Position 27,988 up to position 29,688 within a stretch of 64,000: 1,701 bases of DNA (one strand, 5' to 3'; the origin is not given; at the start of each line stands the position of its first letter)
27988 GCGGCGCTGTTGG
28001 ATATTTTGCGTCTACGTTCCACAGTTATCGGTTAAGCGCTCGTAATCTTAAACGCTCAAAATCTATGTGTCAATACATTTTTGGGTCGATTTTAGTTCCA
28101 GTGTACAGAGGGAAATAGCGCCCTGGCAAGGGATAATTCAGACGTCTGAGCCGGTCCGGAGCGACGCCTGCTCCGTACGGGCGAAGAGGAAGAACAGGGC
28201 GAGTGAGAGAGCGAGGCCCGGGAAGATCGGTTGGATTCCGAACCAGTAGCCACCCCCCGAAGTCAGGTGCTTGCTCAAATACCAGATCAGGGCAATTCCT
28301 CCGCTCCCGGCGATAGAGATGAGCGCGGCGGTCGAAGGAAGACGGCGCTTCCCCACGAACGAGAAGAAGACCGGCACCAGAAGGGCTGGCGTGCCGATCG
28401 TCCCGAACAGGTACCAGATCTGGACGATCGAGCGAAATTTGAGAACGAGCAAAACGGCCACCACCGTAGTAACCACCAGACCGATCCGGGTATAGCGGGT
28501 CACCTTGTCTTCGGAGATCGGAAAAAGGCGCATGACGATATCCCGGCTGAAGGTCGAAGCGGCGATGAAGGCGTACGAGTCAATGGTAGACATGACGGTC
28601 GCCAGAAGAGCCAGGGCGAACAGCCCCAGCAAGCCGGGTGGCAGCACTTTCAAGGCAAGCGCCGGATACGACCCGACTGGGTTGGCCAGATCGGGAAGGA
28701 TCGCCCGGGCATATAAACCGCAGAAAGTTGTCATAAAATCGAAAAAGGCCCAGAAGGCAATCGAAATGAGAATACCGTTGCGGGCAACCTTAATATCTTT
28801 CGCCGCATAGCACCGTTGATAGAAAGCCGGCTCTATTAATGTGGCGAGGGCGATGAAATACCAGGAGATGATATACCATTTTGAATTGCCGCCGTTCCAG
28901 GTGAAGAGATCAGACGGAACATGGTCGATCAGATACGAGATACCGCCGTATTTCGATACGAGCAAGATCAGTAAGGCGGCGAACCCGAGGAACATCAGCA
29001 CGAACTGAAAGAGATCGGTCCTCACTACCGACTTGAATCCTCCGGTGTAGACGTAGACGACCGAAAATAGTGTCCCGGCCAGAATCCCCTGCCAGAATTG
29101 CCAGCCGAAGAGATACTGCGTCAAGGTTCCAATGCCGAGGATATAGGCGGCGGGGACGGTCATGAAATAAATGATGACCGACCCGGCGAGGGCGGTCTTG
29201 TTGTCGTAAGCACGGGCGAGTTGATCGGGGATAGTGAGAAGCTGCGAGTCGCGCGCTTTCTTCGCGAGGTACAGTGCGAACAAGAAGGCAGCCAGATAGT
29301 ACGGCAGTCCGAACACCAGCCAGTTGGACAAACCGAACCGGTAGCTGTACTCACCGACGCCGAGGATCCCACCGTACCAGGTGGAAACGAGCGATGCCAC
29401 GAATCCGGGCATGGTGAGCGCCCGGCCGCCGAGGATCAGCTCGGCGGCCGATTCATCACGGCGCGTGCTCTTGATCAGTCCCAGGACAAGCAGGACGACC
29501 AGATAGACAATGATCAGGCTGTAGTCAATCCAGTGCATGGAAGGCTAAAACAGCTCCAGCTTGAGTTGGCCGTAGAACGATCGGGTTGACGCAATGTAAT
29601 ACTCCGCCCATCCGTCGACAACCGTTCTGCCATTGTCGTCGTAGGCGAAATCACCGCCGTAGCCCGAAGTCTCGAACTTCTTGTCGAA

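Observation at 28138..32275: TPP riboswitch controlling a TonB-dependent receptor plus a sodium:solute symporter: candidate two-membrane thiamine (or precursor) uptake route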

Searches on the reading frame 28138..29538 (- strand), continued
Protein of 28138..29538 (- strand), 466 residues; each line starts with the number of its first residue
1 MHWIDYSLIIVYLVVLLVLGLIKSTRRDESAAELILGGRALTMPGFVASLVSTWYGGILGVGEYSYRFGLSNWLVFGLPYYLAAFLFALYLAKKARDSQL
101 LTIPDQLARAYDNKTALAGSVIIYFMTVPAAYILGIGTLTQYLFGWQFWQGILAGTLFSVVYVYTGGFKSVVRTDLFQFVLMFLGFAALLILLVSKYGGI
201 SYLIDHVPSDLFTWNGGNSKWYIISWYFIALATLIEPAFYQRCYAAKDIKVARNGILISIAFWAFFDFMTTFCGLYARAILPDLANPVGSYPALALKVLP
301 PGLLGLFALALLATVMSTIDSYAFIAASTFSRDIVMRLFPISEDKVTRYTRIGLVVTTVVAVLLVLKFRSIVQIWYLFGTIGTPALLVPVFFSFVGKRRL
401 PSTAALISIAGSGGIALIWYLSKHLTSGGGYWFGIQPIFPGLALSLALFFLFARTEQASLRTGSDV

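Call 60: find_encoding_contigs(protein=P0440, flank=5000, max_places=2)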
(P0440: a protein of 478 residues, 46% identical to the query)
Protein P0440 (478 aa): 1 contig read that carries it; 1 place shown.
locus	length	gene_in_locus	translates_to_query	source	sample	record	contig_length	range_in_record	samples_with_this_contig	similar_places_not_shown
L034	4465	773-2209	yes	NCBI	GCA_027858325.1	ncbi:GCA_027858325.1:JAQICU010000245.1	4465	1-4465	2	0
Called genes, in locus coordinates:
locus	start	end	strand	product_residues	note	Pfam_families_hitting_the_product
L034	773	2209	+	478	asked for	PF00474:SSF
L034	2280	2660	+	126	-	-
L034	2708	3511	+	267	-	PF03437:BtpA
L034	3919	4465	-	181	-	PF01875:Memo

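Call 81: list_cluster_members(proteins=[P0245, P0333, P0377, P0354, P0339, P0363, P0341, P0309, P0259, P0298])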
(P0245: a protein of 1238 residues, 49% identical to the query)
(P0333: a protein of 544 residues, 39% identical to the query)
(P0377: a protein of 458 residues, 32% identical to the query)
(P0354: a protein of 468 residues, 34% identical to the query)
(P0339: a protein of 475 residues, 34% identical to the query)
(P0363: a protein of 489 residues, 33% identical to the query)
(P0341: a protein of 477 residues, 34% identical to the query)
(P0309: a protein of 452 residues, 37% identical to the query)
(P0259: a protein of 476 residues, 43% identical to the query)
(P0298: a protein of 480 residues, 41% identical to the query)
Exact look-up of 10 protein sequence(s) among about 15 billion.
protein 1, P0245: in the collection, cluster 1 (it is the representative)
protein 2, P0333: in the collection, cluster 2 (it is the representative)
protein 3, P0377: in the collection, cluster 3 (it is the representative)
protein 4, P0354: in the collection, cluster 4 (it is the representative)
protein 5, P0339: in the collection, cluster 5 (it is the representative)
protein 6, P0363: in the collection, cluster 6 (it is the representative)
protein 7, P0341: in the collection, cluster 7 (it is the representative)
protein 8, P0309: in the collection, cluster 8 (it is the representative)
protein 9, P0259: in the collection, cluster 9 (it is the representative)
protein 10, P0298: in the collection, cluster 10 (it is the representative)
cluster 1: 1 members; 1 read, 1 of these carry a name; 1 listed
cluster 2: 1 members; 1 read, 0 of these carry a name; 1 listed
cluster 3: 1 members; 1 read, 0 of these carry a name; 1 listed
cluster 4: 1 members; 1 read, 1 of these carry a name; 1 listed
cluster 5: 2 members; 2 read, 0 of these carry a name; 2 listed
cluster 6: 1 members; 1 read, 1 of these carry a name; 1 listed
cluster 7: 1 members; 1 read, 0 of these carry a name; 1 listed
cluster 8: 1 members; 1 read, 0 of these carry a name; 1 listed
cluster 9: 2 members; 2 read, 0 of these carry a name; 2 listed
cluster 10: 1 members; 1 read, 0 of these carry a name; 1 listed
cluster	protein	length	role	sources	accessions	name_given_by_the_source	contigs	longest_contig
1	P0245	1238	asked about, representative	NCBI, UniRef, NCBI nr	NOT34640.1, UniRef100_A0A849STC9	MAG: TonB-dependent receptor [Candidatus Eisenbacteria bacterium] | TonB-dependent receptor n=1 Tax=Eiseniibacteriota bacterium TaxID=2212470 ... | TonB-dependent receptor [Candidatus Eisenbacteria bacterium]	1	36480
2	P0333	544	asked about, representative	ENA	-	-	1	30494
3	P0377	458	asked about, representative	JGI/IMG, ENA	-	-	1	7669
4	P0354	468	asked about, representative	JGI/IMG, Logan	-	SSS family solute:Na+ symporter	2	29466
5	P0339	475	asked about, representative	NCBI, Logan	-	-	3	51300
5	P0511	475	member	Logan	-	-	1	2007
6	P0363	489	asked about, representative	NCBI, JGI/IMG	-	SSS family solute:Na+ symporter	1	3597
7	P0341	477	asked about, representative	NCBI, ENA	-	-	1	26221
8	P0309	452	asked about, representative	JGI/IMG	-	-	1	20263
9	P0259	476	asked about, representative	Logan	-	-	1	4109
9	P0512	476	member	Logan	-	-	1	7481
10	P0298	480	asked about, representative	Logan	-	-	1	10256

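Call 94: predict_structure(alignment_id=A4)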
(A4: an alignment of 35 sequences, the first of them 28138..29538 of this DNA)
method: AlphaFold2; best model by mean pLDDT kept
length: 466 residues; sequences in the alignment: 35
mean_pLDDT: 90.5   pTM: 0.89
mean pLDDT of the five models: 90.5, 90.3, 88.9, 88.3, 87.8
residues with pLDDT >= 90: 336; 70-90: 111; 50-70: 10; < 50: 9
segments of 3 or more residues with pLDDT < 50: 458-466
pLDDT, mean of each block of 10 residues (from residue 1): 90 82 65 76 93 87 96 92 97 92 93 97 96 94 92 85 75 86 96 97 96 92 94 94 94 97 96 98 96 97 94 91 91 90 81 90 92 95 97 91 97 97 90 93 97 72 36
secondary structure, 60 per line:
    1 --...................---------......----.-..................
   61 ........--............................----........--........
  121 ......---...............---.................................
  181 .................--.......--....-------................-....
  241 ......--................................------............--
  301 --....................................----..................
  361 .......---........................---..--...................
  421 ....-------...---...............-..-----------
elements in order: H3-21 H31-36 H43-68 H71-98 H103-110 H113-126 H130-144 H148-197 H200-206 H209-212 H220-235 H237-245 H249-280 H287-298 H303-338 H343-367 H371-394 H402-424 H438-452

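Call 96: fold_search(model_id=the predicted structure, library=pdb)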
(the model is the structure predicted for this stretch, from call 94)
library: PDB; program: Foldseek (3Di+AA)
matches with E <= 10: 628; with E <= 0.001: 130
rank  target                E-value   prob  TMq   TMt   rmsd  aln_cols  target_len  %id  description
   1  8hb0_A                1.9e-14  1.00  0.83  0.67   4.2       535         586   19  Structure of human SGLT2-MAP17 complex with TA1887 (released 2023-11-01)
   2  8hg7_A                2.0e-14  1.00  0.84  0.68   3.9       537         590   18  Structure of human SGLT2-MAP17 complex with Sotagliflozin (released 2023-11-15)
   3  8hez_A                3.1e-14  1.00  0.85  0.69   3.5       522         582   19  Structure of human SGLT2-MAP17 complex with Dapagliflozin (released 2023-11-15)
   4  7vsi_A                9.9e-14  1.00  0.84  0.68   3.6       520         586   19  Structure of human SGLT2-MAP17 complex bound with empagliflozin (released 2021-12-15)
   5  8j74_A                2.3e-13  1.00  0.80  0.73   4.4       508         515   18  Human high-affinity choline transporter CHT1 in the HC-3-bound outward-facing open conformation, dimeric state (released 2024-04-03)
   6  5nva                  1.3e-12  1.00  0.79  0.78   4.3       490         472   19  Substrate-bound outward-open state of a Na+-coupled sialic acid symporter reveals a novel Na+-site (released 2018-04-04)
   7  8zqp_A                1.3e-12  1.00  0.77  0.76   4.7       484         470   19  Human high-affinity choline transporter CHT1 bound to ML352 under NaCl condition, with sodium ion coordinated. (released 2024-12-04)
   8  9bim                  1.5e-12  1.00  0.79  0.72   5.7       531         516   19  Cryo-EM structure of human CHT1 in the HC-3 bound outward-facing state (released 2024-11-06)
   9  5nv9                  1.9e-12  1.00  0.79  0.77   4.7       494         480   19  Substrate-bound outward-open state of a Na+-coupled sialic acid symporter reveals a novel Na+-site (released 2018-04-04)
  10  7wmv_A                2.1e-12  1.00  0.82  0.65   3.9       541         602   18  Structure of human SGLT1-MAP17 complex bound with LX2761 (released 2022-11-16)
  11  9bfk                  2.2e-12  1.00  0.77  0.73   4.6       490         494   20  Cryo-EM structure of human CHT1 in the ML352 bound state (released 2024-11-06)
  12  9bfi                  2.7e-12  1.00  0.76  0.73   4.8       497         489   19  Cryo-EM structure of human CHT1 in the apo inward-open state (released 2024-11-06)
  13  9kkq_A                4.7e-12  1.00  0.82  0.67   3.9       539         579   18  Structure of hSGLT2-MAP17 complex in the substrate-bound occluded conformation (released 2025-09-03)
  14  8hin_A                5.3e-12  1.00  0.77  0.62   6.0       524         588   18  Structure of human SGLT2-MAP17 complex with Phlorizin (released 2023-11-22)
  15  7ynj_A                1.0e-11  1.00  0.82  0.68   4.0       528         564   18  Structure of human SGLT2-MAP17 complex bound with substrate AMG in the occluded conformation (released 2023-05-31)
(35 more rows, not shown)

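Call 102: search_protein_families(library=pfam, max_evalue=0.001, proteins=[L004:11379-11840:+, L004:11837-12472:+, L018:1128-1589:+, L018:1586-2221:+, L008:11492-12352:+, L003:3187-3963:-, L005:11369-12145:-, L011:1044-1676:-, L016:8367-9038:-, L017:3441-4004:-])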
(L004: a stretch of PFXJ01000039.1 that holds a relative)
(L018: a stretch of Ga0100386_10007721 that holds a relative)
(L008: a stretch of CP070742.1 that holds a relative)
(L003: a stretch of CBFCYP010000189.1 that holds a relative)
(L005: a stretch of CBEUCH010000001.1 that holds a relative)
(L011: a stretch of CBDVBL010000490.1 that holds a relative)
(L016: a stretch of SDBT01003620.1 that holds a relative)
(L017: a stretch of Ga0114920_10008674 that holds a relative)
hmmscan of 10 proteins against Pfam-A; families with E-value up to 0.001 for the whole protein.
L004:11379-11840:+ (153 aa): 2 families
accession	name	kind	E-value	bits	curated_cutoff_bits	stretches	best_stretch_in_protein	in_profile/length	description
PF13560.12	HTH_31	-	2.8e-05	24.8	27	1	35-78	1-45/64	Helix-turn-helix domain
PF01381.28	HTH_3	-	0.00096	19.6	23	0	41-75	2-36/55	Helix-turn-helix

L004:11837-12472:+ (211 aa): 1 family
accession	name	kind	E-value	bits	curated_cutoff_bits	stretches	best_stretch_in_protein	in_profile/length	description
PF06114.19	Peptidase_M78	-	2.4e-10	40.7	22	1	67-203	28-122/123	IrrE N-terminal-like domain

L018:1128-1589:+ (153 aa): 2 families
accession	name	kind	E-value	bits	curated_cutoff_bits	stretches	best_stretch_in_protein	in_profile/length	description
PF13560.12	HTH_31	-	2.8e-05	24.8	27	1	35-78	1-45/64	Helix-turn-helix domain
PF01381.28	HTH_3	-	0.00096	19.6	23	0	41-75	2-36/55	Helix-turn-helix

L018:1586-2221:+ (211 aa): 1 family
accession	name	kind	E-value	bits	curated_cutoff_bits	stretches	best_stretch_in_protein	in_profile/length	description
PF06114.19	Peptidase_M78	-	2.4e-10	40.7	22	1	67-203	28-122/123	IrrE N-terminal-like domain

L008:11492-12352:+ (286 aa): 2 families
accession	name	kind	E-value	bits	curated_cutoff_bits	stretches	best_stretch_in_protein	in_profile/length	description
PF04055.27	Radical_SAM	-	4.6e-12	46.9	29.5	1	21-170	6-148/166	Radical SAM superfamily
PF13353.11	Fer4_12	-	0.00023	21.9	22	1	17-83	10-76/137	4Fe-4S single cluster domain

L003:3187-3963:- (258 aa): 1 family
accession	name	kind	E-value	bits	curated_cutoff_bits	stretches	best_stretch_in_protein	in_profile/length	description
PF04402.19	SIMPL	-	1.1e-42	147.1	25.2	1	42-255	1-205/205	Protein of unknown function (DUF541)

L005:11369-12145:- (258 aa): 0 families

L011:1044-1676:- (210 aa): 1 family
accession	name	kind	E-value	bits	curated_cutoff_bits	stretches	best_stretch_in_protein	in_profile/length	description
PF04402.19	SIMPL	-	7.6e-32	111.7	25.2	1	2-207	12-205/205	Protein of unknown function (DUF541)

L016:8367-9038:- (223 aa): 0 families

L017:3441-4004:- (187 aa): 0 families

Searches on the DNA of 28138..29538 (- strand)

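Call 11: search_rna_families(sources=[L001, L002, L003, L004, L005, L006, L007, L008, L009, L010, L011], threshold=gathering)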
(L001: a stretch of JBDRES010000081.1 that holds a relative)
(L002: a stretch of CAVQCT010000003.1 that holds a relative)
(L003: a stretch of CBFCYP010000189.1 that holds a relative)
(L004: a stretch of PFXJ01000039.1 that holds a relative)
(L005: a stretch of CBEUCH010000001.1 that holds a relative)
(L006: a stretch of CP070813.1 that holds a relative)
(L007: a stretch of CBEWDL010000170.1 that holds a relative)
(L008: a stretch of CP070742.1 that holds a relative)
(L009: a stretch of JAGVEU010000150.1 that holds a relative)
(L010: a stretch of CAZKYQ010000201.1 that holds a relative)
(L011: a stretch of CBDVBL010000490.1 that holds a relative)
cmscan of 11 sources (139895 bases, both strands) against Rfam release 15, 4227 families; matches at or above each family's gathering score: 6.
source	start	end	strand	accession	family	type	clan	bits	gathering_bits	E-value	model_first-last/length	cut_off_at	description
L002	7277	7374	+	RF00059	TPP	Cis-reg; riboswitch;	-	73.3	54.3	3.3e-12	1-105/105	no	TPP riboswitch aptamer (THI element)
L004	7328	7423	+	RF00059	TPP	Cis-reg; riboswitch;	-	68.8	54.3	4.4e-11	1-105/105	no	TPP riboswitch aptamer (THI element)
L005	7261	7357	+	RF00059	TPP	Cis-reg; riboswitch;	-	64.6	54.3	4.6e-10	1-105/105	no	TPP riboswitch aptamer (THI element)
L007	105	202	+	RF00059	TPP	Cis-reg; riboswitch;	-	61.8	54.3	2.2e-09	1-105/105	no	TPP riboswitch aptamer (THI element)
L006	7266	7377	+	RF00059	TPP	Cis-reg; riboswitch;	-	60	54.3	6.2e-09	1-105/105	no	TPP riboswitch aptamer (THI element)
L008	7270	7380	+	RF00059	TPP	Cis-reg; riboswitch;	-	56.6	54.3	4.2e-08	1-105/105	no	TPP riboswitch aptamer (THI element)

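Call 28: search_rna_families(sources=[L012, L013, L014, L015, L016, L017, L018, L019], threshold=gathering)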
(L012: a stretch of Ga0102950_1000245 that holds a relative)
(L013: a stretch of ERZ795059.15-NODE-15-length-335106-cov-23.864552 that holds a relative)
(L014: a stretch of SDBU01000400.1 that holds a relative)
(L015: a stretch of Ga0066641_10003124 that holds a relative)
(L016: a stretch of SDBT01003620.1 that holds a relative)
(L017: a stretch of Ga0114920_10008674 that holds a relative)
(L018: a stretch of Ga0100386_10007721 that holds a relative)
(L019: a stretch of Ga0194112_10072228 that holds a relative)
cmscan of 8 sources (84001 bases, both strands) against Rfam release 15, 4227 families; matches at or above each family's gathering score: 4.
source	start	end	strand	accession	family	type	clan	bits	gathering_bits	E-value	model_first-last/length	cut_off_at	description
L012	4276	4373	+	RF00059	TPP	Cis-reg; riboswitch;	-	74.1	54.3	1.3e-12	1-105/105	no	TPP riboswitch aptamer (THI element)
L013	4322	4419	+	RF00059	TPP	Cis-reg; riboswitch;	-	72.1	54.3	4e-12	1-105/105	no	TPP riboswitch aptamer (THI element)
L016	4242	4339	+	RF00059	TPP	Cis-reg; riboswitch;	-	63.8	54.3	4.5e-10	1-105/105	no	TPP riboswitch aptamer (THI element)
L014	4281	4386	+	RF00059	TPP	Cis-reg; riboswitch;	-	63.3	54.3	5.9e-10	1-105/105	no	TPP riboswitch aptamer (THI element)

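Call 35: search_rna_families(source=L001, start=8500, end=10100, threshold=evalue, max_evalue=1)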
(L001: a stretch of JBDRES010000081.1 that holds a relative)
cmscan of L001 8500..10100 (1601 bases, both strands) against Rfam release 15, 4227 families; matches with E-value up to 1: 0.
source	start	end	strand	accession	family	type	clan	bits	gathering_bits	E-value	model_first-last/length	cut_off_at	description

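Call 49: search_rna_families(sources=[L020, L021, L025, L023], threshold=gathering)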
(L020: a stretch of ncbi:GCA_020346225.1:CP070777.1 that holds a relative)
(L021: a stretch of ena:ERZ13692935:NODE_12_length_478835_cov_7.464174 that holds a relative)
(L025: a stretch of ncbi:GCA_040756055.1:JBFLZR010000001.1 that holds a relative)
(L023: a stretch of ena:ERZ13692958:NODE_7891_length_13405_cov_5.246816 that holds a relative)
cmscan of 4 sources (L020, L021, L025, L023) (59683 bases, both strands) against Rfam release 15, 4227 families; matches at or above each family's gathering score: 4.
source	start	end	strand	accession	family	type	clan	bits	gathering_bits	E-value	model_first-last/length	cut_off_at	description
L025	2848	2943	+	RF00059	TPP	Cis-reg; riboswitch;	-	74.4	54.3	8e-13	1-105/105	no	TPP riboswitch aptamer (THI element)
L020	7240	7337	+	RF00059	TPP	Cis-reg; riboswitch;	-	74.3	54.3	8.1e-13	1-105/105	no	TPP riboswitch aptamer (THI element)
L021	5818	5915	+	RF00059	TPP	Cis-reg; riboswitch;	-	74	54.3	9.7e-13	1-105/105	no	TPP riboswitch aptamer (THI element)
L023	1614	1711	+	RF00059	TPP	Cis-reg; riboswitch;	-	74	54.3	9.7e-13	1-105/105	no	TPP riboswitch aptamer (THI element)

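Call 61: search_rna_families(sources=[L026, L028, L029, L031, L033, L034, L024], threshold=gathering)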
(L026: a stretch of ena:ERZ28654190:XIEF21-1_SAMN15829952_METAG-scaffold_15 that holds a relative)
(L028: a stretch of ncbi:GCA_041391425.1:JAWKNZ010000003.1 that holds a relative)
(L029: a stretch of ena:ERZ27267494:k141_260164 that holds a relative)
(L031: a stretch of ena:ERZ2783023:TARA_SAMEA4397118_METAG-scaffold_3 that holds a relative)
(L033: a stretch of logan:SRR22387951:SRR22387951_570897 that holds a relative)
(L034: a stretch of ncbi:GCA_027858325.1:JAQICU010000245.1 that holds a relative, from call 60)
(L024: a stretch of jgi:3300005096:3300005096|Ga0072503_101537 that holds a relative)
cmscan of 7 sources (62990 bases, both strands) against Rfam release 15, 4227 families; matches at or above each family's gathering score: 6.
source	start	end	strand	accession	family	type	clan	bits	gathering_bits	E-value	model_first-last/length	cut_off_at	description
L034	3803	3874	-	RF00005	tRNA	Gene; tRNA;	CL00001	70.5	29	2.3e-13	1-71/71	no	tRNA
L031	4910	5011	+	RF00059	TPP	Cis-reg; riboswitch;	-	64.6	54.3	2.1e-10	1-105/105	no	TPP riboswitch aptamer (THI element)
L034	3718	3788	-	RF00005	tRNA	Gene; tRNA;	CL00001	64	29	1.4e-11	1-71/71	no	tRNA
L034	3602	3685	-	RF00005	tRNA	Gene; tRNA;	CL00001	55.2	29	3.7e-09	1-71/71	no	tRNA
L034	214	312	-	RF00059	TPP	Cis-reg; riboswitch;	-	55.2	54.3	4.4e-08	1-105/105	no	TPP riboswitch aptamer (THI element)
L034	681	782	+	RF00059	TPP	Cis-reg; riboswitch;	-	54.8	54.3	5.6e-08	1-105/105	no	TPP riboswitch aptamer (THI element)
